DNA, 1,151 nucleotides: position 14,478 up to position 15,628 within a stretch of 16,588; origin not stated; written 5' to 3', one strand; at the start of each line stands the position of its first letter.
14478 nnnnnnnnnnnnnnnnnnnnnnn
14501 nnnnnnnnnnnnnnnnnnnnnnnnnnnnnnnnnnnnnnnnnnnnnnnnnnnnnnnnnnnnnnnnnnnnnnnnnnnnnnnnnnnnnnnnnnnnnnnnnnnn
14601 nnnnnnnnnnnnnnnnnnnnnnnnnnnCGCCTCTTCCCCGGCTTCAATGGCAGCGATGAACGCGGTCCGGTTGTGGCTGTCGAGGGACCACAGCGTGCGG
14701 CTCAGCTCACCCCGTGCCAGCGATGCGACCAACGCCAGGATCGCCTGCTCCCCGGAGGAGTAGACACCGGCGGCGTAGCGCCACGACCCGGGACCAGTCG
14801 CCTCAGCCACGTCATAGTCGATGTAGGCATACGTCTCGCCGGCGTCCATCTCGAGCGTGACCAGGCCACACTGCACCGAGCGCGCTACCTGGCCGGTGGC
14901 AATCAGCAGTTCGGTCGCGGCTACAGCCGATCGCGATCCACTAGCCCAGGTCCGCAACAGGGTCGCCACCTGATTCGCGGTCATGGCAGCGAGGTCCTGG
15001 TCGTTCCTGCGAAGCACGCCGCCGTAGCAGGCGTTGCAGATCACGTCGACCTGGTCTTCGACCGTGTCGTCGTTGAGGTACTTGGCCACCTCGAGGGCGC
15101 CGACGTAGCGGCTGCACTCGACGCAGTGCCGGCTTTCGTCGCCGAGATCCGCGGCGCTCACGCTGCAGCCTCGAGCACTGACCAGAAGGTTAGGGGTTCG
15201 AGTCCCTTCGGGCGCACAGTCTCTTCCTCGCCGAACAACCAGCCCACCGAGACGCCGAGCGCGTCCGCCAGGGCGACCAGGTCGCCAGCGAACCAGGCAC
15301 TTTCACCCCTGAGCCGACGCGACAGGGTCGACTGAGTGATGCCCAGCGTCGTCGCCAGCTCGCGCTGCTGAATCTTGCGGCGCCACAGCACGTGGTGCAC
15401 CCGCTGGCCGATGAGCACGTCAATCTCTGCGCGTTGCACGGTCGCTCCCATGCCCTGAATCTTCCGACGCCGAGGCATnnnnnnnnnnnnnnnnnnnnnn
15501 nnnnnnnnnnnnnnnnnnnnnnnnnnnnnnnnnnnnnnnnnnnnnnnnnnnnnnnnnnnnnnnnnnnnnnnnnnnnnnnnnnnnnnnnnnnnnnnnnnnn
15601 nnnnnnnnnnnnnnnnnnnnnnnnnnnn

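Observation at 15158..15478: tRNA 3'-end mimic (putative attP) embedded in the repressor gene ahead of an -AAA C-terminus: integration-dependent immunity layout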

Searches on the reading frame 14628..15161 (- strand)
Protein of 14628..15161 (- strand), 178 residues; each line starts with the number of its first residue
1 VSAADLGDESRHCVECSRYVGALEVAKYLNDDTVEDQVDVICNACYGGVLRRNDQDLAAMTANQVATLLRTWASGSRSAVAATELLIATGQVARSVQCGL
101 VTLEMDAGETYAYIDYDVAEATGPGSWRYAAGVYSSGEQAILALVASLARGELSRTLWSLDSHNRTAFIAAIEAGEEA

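Call 16: search_protein_families(library=pfam, proteins=[window:14628-15161:-], max_evalue=0.01)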
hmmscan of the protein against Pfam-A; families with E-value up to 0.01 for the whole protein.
window:14628-15161:- (178 aa): 0 families

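Call 33: search_protein_families(library=phrogs, proteins=[window:14628-15161:-], max_evalue=0.001)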
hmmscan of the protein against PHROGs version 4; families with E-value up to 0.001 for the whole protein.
window:14628-15161:- (178 aa): 0 families

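Call 46: find_homologous_proteins(query=window:14628-15161:-)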
Query window:14628-15161:- (178 aa): 4 proteins with E <= 0.001 among 511 candidates.
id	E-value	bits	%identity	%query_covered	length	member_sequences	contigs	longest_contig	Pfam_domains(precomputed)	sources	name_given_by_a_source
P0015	3.2e-108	377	99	100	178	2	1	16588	-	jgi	jgi:hypothetical protein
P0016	2.9e-54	201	88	64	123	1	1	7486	-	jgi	jgi:hypothetical protein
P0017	2.3e-51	192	81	67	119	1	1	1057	-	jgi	jgi:hypothetical protein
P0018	1.5e-35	141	50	96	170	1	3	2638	-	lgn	-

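Call 47: find_encoding_contigs(protein=P0016, flank=10000)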
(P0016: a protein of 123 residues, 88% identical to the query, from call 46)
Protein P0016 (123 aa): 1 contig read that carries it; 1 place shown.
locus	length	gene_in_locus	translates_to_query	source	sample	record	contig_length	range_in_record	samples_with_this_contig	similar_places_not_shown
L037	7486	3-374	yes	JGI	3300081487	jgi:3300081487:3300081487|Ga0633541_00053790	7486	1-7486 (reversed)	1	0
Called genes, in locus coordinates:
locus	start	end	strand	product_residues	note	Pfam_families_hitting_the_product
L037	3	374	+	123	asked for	?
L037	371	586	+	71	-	-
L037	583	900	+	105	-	-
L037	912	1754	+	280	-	PF00589:Phage_integrase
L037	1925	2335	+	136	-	PF12728:HTH_17 (weak)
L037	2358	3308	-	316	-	PF01510:Amidase_2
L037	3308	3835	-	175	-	-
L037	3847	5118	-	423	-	-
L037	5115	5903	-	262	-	-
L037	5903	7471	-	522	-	-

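Call 48: find_encoding_contigs(protein=P0018, flank=10000)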
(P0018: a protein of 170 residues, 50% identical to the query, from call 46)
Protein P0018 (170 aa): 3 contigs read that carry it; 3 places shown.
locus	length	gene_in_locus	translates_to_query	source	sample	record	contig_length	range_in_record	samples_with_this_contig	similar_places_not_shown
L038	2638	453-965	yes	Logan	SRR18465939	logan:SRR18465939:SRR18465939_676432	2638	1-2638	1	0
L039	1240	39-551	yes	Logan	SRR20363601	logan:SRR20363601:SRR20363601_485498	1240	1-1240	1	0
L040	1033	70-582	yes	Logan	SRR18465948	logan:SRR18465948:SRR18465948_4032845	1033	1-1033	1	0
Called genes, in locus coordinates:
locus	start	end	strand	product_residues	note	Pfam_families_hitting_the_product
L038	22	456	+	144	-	PF08667:BetR (weak)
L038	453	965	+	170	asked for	-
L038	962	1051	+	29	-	-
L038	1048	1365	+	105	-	-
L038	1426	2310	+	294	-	PF00589:Phage_integrase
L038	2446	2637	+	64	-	?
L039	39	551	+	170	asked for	-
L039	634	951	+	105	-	-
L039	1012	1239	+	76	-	?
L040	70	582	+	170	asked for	-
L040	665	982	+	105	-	-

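Call 49: find_encoding_contigs(protein=P0017, flank=10000)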
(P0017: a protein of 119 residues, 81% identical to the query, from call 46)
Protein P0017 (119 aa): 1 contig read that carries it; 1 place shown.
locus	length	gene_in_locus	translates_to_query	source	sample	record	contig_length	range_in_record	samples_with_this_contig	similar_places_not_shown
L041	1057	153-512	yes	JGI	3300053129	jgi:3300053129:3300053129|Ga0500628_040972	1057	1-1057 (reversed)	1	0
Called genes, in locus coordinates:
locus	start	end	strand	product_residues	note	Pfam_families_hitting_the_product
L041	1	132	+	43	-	?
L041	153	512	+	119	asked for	-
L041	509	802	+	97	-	PF13560:HTH_31, PF12844:HTH_19 (weak), PF01381:HTH_3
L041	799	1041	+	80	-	-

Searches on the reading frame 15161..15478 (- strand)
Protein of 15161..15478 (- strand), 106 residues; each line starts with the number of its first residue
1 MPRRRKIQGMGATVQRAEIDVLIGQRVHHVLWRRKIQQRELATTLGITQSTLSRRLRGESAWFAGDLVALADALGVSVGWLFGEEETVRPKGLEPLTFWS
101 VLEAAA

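Call 15: find_homologous_proteins(query=window:15161-15478:-)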
Query window:15161-15478:- (106 aa): 14 proteins with E <= 0.001 among 34 candidates.
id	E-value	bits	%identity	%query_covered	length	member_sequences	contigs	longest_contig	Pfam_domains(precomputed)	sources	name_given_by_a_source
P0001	1.5e-55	204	100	92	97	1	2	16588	PF01381.29,PF08667.17,PF13560.13,PF13443.13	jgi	jgi:transcriptional regulator with XRE-family HTH domain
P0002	5.8e-49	182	89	91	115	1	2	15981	PF01381.29,PF08667.17,PF13560.13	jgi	jgi:transcriptional regulator with XRE-family HTH domain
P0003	4.3e-48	180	93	85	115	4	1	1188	PF01381.29,PF08667.17,PF07022.20,PF13560.13,PF13443.13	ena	-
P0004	8.3e-48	179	91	86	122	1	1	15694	PF01381.29,PF08667.17,PF13560.13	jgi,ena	-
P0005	5.3e-47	176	93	85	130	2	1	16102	PF01381.29,PF08667.17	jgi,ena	-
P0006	6.4e-46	173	90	85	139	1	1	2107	PF01381.29,PF08667.17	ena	-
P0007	7.6e-46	172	89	85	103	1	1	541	PF01381.29,PF08667.17,PF13560.13,PF13443.13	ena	-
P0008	2.8e-45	171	85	88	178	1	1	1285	PF01381.29,PF13560.13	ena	-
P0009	7.7e-43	163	89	84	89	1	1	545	PF13412.13,PF01381.29,PF08667.17,PF13560.13,PF13443.13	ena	-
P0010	2.3e-28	116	60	89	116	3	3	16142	PF08667.17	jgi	jgi:hypothetical protein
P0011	2.2e-27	113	62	81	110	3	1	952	PF01381.29,PF08667.17,PF13560.13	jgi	-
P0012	7.7e-27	111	58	90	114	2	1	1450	PF08667.17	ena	-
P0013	5.8e-21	92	53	85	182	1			PF08667.17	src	-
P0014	5.8e-21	92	54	85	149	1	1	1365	PF08667.17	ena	-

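Call 16: search_protein_families(library=pfam, proteins=[window:15161-15478:-], max_evalue=0.01)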
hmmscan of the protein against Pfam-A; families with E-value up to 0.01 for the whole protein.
window:15161-15478:- (106 aa): 10 families
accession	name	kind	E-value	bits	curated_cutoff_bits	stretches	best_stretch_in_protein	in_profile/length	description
PF01381.28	HTH_3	-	2e-09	37.8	23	1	34-81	8-55/55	Helix-turn-helix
PF08667.16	BetR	-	1.2e-06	29.1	21.6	1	21-90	4-79/148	BetR domain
PF13560.12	HTH_31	-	5.7e-06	27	27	1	33-77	12-57/64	Helix-turn-helix domain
PF13443.12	HTH_26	-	1.9e-05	25.2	22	1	29-79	4-55/63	Cro/C1-type HTH DNA-binding domain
PF07022.19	Phage_CI_repr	-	5e-05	24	22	1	36-87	12-63/65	Bacteriophage CI repressor helix-turn-helix domain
PF04967.18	HTH_10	-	7.9e-05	22.8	23.1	1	33-57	21-45/53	HTH DNA binding domain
PF13412.12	HTH_24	-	0.0002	21.3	21.9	1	35-57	17-39/48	Winged helix-turn-helix DNA-binding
PF13744.12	HTH_37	-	0.00064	19.9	27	1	23-78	19-75/80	Helix-turn-helix domain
PF25213.1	HVO_A0261_N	-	0.0047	17.2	35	1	27-58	16-47/86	HVO_A0261 N-terminal domain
PF04814.19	HNF-1_N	-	0.0098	16.8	29.7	0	22-56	121-155/175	Hepatocyte nuclear factor 1 (HNF-1), N terminus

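Call 19: find_related_loci(query=A2, collection=genome_contigs, flank=10000)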
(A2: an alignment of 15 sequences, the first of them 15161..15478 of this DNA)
Query A2 (106 aa) in genome_contigs; peptide patterns used: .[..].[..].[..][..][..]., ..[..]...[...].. (x = any residue, [..] = any of these).
99 stretches matched a pattern; 1 encode a relative of the query (tblastn E <= 1e-3); 1 distinct loci.
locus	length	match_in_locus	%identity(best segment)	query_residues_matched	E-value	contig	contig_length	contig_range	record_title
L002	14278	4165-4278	61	54-88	5e-7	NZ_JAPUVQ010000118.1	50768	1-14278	MAG: Accumulibacter sp. isolate MAG Bin208 bin208_47, whole genome shotgun sequence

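Call 28: find_encoding_contigs(protein=P0009, flank=10000)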
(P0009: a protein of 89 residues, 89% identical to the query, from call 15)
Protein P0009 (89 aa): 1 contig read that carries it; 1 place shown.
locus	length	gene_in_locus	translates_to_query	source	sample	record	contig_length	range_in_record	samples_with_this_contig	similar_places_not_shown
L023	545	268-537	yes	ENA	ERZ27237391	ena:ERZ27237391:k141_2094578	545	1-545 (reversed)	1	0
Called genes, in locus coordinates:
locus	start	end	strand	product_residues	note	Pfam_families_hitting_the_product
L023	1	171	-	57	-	?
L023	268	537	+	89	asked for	PF08667:BetR (weak), PF13560:HTH_31 (weak), PF13443:HTH_26 (weak), PF01381:HTH_3, PF13412:HTH_24 (faint)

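Call 33: search_protein_families(library=phrogs, proteins=[window:15161-15478:-], max_evalue=0.001)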
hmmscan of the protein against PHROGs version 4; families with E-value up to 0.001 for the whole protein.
window:15161-15478:- (106 aa): 12 families
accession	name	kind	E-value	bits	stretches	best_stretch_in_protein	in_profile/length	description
phrog_2328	-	transcription regulation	4e-15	56.7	1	15-92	12-95/128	transcriptional repressor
phrog_4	-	transcription regulation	1.6e-13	51.4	1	22-89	136-199/400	transcriptional repressor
phrog_4583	-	transcription regulation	6.3e-12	46.4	1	26-87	14-75/81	transcriptional repressor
phrog_3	-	transcription regulation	3.8e-10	41.1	1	17-91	83-155/430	transcriptional repressor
phrog_8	-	transcription regulation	6.1e-10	40.1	1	23-87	162-221/346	transcriptional regulator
phrog_2967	-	transcription regulation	3.1e-08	34.4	1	20-88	8-76/225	transcriptional regulator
phrog_2439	-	transcription regulation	5.1e-07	29.9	1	22-90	7-75/367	transcriptional regulator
phrog_1373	-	transcription regulation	2.7e-05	25.2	1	23-89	64-130/166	transcriptional regulator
phrog_2339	-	DNA, RNA and nucleotide metabolism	3.9e-05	24.6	1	26-85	29-89/98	HTH DNA binding protein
phrog_7241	-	transcription regulation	0.00024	22.2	1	32-78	69-117/122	transcriptional regulator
phrog_34939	-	unknown function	0.00033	21.4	1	25-85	12-73/280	-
phrog_13326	-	unknown function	0.00064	20.8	1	37-84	9-56/151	-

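Call 45: find_related_loci(query=A2, collection=viral_contigs, flank=10000)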
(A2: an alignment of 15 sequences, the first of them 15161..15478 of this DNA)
Query A2 (106 aa) in viral_contigs; peptide patterns used: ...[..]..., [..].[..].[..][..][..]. (x = any residue, [..] = any of these).
50 stretches matched a pattern; 6 encode a relative of the query (tblastn E <= 1e-3); 6 distinct loci.
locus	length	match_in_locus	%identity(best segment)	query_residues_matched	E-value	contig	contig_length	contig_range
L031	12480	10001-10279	90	8-100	2e-53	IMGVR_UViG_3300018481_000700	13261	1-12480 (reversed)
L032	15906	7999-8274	90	8-99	8e-53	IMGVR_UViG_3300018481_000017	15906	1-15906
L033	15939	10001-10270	93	10-99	2e-52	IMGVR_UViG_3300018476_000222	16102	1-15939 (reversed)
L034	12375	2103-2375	55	9-99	5e-31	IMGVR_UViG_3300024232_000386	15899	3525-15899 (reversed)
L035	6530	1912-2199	53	6-99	2e-29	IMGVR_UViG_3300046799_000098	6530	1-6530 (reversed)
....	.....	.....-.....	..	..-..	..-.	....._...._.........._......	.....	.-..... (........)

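Call 64: list_cluster_members(proteins=[P0001, P0002, P0003, P0004, P0005, P0007, P0009, P0010, P0011, P0012])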
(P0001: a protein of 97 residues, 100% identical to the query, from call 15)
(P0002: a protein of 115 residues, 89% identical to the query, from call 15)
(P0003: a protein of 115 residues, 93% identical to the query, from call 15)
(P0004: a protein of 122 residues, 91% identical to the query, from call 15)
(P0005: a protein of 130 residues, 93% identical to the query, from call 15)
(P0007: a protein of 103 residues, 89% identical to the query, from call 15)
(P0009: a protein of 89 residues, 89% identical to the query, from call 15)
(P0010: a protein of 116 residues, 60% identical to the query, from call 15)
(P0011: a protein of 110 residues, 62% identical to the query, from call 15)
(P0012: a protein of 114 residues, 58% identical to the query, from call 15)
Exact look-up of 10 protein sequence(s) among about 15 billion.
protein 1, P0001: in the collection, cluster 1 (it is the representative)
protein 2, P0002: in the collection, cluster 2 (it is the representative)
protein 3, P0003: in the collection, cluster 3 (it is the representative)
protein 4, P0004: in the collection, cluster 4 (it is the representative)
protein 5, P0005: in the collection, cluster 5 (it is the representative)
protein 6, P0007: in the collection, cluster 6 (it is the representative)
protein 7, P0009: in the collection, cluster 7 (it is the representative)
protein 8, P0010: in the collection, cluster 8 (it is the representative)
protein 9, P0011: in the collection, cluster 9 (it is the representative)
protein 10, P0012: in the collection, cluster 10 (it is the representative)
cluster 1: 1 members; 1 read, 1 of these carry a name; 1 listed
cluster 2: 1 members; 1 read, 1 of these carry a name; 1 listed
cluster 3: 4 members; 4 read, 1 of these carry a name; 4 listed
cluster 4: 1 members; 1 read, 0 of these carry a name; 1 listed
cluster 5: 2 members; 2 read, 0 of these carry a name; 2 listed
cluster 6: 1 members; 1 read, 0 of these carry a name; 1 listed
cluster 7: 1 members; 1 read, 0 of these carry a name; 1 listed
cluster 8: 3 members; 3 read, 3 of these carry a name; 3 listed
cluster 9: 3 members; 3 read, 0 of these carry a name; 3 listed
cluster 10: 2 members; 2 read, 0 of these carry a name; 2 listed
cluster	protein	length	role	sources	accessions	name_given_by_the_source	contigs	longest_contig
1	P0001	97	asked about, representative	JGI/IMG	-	transcriptional regulator with XRE-family HTH domain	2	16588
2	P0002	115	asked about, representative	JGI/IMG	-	transcriptional regulator with XRE-family HTH domain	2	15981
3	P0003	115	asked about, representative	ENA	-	-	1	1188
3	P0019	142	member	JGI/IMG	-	transcriptional regulator with XRE-family HTH domain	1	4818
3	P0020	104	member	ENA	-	-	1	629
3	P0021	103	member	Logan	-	-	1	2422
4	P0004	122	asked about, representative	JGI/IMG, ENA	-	-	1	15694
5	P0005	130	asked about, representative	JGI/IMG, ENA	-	-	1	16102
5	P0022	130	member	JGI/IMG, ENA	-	-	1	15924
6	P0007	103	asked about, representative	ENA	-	-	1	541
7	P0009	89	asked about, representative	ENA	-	-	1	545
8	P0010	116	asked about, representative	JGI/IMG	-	hypothetical protein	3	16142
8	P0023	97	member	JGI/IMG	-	transcriptional regulator with XRE-family HTH domain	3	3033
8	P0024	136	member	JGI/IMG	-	hypothetical protein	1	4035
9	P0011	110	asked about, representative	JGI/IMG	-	-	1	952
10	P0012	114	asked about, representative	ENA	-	-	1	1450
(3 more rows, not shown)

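Call 66: find_encoding_contigs(protein=P0023, flank=5000)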
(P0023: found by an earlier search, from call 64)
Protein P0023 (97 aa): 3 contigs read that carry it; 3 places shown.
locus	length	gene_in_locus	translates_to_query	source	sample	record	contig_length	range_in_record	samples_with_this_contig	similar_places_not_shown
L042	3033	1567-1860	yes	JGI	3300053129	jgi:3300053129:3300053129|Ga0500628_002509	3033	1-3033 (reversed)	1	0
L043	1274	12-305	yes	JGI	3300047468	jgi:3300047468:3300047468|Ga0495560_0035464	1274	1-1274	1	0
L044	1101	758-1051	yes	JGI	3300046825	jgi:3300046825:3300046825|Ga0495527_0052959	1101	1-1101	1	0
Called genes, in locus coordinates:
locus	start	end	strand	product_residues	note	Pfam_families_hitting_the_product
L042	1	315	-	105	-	?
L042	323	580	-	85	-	-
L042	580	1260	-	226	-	PF13730:HTH_36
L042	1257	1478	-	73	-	PF13384:HTH_23 (faint), PF12728:HTH_17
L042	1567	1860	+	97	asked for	PF08667:BetR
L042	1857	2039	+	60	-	-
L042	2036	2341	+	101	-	-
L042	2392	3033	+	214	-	?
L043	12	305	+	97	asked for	PF08667:BetR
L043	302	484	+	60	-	-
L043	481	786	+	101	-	-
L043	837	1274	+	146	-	?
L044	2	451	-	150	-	?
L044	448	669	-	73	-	PF13384:HTH_23 (faint), PF12728:HTH_17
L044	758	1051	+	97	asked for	PF08667:BetR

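Call 76: predict_structure(alignment_id=A2)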
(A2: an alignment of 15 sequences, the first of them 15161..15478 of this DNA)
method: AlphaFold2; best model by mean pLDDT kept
length: 106 residues; sequences in the alignment: 15
mean_pLDDT: 74.5   pTM: 0.61
mean pLDDT of the five models: 74.5, 74.5, 72.2, 71.3, 69.1
residues with pLDDT >= 90: 29; 70-90: 38; 50-70: 20; < 50: 19
segments of 3 or more residues with pLDDT < 50: 9-11, 91-95, 97-106
pLDDT, mean of each block of 10 residues (from residue 1): 52 65 90 91 92 89 87 87 66 46 42
secondary structure, 60 per line:
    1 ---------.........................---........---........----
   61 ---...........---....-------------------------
elements in order: H10-34 H38-45 H49-56 H64-74 H78-81
